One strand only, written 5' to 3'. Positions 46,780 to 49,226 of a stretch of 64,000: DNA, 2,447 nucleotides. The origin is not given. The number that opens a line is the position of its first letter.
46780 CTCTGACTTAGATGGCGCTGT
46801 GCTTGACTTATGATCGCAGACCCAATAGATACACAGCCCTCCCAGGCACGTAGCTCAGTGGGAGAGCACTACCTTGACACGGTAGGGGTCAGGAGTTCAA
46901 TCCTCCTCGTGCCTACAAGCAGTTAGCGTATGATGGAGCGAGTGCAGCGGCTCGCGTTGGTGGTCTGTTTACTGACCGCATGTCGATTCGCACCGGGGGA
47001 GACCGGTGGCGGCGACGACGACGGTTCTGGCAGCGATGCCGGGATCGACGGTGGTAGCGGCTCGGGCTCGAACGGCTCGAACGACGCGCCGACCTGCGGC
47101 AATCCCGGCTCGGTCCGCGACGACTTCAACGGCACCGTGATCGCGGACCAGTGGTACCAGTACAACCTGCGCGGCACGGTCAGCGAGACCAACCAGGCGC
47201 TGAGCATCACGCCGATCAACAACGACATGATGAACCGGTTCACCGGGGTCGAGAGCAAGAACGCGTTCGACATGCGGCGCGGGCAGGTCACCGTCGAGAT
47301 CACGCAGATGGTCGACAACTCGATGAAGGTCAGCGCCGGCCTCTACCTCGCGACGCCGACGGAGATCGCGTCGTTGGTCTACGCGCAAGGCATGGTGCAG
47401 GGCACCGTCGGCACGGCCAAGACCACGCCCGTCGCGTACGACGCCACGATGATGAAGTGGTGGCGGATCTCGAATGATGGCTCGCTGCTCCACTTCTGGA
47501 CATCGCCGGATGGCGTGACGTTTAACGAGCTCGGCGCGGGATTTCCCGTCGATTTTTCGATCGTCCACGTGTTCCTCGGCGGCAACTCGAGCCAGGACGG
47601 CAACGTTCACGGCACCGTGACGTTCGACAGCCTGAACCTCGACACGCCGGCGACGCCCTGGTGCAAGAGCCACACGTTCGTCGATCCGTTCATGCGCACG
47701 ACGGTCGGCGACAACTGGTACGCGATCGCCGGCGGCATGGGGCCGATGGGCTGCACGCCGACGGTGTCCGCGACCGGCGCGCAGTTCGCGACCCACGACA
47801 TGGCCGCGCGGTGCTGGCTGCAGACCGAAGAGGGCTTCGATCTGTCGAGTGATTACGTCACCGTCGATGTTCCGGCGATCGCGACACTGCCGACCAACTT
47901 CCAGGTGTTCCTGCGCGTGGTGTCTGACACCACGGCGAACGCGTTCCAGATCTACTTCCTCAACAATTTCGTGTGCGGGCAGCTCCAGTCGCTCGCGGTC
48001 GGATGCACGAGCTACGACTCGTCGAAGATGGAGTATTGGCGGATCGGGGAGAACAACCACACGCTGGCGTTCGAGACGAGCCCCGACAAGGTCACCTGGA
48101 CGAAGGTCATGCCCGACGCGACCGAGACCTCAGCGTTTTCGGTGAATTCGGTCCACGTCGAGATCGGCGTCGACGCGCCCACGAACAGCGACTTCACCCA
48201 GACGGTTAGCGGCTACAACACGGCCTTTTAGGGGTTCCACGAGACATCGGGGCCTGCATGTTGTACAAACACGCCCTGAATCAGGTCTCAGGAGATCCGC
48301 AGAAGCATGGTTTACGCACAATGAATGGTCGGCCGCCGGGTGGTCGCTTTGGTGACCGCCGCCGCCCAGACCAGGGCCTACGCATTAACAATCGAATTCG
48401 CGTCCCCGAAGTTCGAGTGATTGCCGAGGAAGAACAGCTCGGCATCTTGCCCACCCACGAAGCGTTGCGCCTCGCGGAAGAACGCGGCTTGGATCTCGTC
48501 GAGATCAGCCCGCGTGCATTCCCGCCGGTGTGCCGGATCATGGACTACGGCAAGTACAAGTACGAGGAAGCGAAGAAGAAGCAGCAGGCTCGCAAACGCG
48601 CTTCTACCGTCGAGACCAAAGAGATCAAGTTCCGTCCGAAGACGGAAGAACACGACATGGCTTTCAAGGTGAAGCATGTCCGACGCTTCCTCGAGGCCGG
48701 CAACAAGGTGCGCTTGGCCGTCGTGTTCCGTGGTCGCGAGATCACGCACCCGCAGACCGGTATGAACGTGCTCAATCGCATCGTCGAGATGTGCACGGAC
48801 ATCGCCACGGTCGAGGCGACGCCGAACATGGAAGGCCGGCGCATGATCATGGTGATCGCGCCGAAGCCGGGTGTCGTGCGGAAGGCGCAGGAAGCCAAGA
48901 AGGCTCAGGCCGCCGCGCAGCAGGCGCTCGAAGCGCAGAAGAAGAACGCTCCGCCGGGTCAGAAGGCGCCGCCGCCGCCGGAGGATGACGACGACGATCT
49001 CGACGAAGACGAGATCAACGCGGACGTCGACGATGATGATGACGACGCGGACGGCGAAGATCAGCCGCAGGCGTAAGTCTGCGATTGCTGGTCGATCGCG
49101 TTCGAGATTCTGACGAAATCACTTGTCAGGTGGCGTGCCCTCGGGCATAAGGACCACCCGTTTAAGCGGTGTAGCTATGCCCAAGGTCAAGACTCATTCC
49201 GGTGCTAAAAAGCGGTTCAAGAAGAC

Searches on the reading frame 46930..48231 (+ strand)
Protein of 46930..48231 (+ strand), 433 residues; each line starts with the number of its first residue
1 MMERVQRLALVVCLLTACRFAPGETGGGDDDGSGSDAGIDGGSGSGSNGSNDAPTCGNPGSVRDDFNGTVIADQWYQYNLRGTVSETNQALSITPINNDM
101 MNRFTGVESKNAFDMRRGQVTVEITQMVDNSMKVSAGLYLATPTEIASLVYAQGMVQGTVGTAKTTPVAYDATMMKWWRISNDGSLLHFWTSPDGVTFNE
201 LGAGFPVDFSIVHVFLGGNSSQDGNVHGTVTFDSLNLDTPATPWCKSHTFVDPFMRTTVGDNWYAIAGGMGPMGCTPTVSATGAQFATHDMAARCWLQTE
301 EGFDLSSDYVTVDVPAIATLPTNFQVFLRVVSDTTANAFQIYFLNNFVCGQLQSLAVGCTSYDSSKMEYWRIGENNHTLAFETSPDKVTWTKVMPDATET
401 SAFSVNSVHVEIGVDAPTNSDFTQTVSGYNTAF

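Call 30: search_protein_families(library=pfam, proteins=[window:46930-48231:+], max_evalue=0.001)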
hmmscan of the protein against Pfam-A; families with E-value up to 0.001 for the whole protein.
window:46930-48231:+ (433 aa): 0 families

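Call 95: search_protein_families(library=padloc, proteins=[window:46930-48231:+], max_evalue=0.001)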
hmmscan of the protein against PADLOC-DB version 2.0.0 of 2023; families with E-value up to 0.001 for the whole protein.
window:46930-48231:+ (433 aa): 0 families

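Call 96: search_protein_families(library=phrogs, proteins=[window:46930-48231:+], max_evalue=0.01)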
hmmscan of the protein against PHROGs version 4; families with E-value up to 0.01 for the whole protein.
window:46930-48231:+ (433 aa): 1 family
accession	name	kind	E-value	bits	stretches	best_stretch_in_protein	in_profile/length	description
phrog_14065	-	unknown function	2e-09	37.3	1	62-241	471-657/1152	-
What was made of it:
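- Tried and rejected: PHROGs found nothing for the MazE-like ORF, the hypothetical gene and DUF4419; ORF 46930-48231 gave one hit to a family of unknown function (calls 95, 96).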

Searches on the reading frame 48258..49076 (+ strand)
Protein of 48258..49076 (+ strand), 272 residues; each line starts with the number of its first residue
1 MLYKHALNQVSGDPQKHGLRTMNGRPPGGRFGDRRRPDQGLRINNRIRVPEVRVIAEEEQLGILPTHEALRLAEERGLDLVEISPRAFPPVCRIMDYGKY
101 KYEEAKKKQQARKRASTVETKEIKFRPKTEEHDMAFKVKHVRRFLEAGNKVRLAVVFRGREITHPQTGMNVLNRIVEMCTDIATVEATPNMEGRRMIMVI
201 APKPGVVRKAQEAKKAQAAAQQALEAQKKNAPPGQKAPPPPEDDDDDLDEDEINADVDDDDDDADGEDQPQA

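Call 30: search_protein_families(library=pfam, proteins=[window:48258-49076:+], max_evalue=0.001)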
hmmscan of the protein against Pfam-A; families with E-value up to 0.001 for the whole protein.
window:48258-49076:+ (272 aa): 2 families
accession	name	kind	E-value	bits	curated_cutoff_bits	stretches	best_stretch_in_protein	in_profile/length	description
PF00707.27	IF3_C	-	2.1e-36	124.1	34.8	1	118-203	1-86/86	Translation initiation factor IF-3, C-terminal domain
PF05198.21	IF3_N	-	8.5e-32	109.6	26.9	1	43-111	1-70/70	Translation initiation factor IF-3, N-terminal domain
